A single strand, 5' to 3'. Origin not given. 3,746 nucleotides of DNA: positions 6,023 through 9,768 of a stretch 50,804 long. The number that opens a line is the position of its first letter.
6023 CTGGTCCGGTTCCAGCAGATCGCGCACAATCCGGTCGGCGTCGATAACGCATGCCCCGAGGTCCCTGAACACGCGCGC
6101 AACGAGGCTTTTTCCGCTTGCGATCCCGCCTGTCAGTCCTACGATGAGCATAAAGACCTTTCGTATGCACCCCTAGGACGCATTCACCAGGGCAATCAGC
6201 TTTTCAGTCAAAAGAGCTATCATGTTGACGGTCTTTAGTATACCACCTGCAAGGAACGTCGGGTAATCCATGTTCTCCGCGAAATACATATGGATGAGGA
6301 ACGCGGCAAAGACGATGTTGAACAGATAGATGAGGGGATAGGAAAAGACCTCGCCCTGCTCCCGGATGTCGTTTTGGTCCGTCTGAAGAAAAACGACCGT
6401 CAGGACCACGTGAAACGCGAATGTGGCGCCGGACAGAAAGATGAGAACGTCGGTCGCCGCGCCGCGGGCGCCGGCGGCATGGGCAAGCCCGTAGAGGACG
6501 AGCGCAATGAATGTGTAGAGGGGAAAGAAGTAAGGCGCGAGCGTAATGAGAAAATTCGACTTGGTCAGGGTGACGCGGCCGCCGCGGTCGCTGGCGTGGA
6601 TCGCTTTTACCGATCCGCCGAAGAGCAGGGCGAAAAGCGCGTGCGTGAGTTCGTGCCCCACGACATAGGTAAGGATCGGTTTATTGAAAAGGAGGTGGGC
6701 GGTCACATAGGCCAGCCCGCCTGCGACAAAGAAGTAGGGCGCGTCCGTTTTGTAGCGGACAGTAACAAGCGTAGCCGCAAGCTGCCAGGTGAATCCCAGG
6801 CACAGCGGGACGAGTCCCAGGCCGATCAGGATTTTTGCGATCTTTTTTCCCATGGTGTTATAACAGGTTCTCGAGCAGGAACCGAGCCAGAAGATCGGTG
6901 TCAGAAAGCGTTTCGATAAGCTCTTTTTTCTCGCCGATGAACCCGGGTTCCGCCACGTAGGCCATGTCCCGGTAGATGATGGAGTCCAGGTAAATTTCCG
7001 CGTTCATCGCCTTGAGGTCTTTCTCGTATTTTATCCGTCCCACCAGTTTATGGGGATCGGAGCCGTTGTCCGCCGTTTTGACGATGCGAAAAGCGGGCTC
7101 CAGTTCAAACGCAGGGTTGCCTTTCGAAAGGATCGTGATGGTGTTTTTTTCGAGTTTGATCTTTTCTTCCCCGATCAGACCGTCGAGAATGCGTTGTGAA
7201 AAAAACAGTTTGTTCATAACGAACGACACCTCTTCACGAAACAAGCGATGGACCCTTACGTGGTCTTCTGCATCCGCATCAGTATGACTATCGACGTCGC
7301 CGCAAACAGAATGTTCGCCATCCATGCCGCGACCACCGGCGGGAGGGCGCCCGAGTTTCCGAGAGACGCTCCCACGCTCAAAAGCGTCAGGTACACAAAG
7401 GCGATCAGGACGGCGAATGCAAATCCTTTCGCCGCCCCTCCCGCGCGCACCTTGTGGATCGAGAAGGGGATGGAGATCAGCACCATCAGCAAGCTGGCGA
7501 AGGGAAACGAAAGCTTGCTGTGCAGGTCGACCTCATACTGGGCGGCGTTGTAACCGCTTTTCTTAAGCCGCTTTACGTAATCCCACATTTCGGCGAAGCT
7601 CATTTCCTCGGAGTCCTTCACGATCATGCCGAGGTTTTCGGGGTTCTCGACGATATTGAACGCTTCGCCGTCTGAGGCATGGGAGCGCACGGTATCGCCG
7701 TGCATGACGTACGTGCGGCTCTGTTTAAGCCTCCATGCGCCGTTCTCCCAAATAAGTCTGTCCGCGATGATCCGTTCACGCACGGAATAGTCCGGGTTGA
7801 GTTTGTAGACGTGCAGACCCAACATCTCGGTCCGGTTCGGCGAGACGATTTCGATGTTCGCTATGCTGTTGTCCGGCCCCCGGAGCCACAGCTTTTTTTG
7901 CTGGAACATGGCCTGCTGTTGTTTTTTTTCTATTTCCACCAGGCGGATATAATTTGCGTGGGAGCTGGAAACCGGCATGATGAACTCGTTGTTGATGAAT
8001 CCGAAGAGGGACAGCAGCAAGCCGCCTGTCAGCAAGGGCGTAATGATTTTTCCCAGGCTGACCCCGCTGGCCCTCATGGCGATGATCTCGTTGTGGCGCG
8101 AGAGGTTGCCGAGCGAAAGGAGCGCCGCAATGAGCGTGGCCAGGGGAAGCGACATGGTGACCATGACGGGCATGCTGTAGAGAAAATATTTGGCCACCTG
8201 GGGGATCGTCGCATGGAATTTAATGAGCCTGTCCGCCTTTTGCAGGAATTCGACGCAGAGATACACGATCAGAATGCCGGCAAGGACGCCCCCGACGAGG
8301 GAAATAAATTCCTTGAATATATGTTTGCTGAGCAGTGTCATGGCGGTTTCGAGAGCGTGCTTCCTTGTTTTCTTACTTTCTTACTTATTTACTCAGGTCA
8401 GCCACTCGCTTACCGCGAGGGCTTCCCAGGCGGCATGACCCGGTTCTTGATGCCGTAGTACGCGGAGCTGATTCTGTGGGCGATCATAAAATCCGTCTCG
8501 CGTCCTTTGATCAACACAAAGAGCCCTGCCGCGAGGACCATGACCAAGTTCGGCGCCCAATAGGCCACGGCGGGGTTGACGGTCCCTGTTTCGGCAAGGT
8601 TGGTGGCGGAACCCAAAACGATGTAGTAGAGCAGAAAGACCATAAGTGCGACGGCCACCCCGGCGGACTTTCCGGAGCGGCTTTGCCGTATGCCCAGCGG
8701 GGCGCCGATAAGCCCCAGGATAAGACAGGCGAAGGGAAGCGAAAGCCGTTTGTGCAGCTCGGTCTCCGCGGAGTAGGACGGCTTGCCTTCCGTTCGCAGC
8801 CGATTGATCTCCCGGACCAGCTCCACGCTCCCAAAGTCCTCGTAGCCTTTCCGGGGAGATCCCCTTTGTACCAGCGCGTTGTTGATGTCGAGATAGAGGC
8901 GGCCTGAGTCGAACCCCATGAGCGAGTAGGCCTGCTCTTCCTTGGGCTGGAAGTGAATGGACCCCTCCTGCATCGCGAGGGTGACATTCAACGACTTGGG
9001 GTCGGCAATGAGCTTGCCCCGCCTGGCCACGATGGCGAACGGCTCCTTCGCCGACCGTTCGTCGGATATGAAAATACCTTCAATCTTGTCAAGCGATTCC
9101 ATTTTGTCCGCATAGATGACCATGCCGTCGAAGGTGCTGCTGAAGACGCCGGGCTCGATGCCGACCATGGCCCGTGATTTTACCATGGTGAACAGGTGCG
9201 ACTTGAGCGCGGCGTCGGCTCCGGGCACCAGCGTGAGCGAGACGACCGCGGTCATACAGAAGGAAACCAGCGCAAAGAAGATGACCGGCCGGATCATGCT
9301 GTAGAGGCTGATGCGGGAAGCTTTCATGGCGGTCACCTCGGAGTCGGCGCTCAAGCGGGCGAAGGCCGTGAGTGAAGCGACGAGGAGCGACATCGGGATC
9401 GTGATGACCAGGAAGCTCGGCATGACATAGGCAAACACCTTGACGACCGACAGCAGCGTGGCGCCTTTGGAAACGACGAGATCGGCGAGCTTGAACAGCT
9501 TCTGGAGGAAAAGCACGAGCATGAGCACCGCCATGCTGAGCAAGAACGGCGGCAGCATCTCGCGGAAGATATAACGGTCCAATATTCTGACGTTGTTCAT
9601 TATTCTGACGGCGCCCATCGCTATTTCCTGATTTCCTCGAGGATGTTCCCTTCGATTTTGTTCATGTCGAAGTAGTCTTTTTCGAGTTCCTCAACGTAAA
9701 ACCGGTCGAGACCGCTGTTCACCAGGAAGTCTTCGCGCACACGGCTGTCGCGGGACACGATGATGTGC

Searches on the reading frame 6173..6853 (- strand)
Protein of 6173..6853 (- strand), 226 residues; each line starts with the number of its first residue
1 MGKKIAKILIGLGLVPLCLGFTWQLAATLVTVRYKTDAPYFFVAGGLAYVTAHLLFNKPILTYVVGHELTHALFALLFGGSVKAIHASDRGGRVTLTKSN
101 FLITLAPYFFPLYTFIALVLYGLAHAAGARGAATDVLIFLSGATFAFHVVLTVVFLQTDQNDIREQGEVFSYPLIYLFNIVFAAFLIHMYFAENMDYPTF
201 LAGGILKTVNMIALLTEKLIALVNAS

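Call 72: search_protein_families(library=pfam, proteins=[window:6173-6853:-], max_evalue=0.00001)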
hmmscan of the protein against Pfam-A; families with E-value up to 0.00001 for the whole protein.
window:6173-6853:- (226 aa): 1 family
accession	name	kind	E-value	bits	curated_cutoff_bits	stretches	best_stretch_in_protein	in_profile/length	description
PF13398.12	Peptidase_M50B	-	4.4e-06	27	26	1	60-155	21-120/201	Peptidase M50B-like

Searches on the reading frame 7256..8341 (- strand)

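Call 72: search_protein_families(library=pfam, proteins=[window:7256-8341:-], max_evalue=0.00001)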
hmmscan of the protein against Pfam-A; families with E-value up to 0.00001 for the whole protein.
window:7256-8341:- (361 aa): 1 family
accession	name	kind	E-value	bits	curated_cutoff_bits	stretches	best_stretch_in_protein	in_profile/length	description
PF03739.19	LptF_LptG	-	8.5e-87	291.9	27.9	1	6-356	1-353/353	Lipopolysaccharide export system permease LptF/LptG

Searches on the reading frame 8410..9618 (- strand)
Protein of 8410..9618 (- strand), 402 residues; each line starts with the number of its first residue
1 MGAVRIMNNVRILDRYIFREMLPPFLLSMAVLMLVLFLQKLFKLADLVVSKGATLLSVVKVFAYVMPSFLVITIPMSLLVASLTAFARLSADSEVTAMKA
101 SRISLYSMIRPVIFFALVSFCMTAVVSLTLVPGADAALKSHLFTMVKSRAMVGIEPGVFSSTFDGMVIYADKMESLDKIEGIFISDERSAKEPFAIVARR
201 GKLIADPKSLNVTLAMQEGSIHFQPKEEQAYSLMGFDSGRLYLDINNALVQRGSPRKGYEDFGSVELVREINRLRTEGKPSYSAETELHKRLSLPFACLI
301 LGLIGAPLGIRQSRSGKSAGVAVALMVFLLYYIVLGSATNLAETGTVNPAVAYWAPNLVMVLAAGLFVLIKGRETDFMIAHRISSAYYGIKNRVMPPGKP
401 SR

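Call 72: search_protein_families(library=pfam, proteins=[window:8410-9618:-], max_evalue=0.00001)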
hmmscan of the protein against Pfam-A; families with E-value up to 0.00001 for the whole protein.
window:8410-9618:- (402 aa): 1 family
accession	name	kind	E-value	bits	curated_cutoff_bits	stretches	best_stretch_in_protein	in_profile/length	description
PF03739.19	LptF_LptG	-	1.7e-81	274.4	27.9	1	15-366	1-348/353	Lipopolysaccharide export system permease LptF/LptG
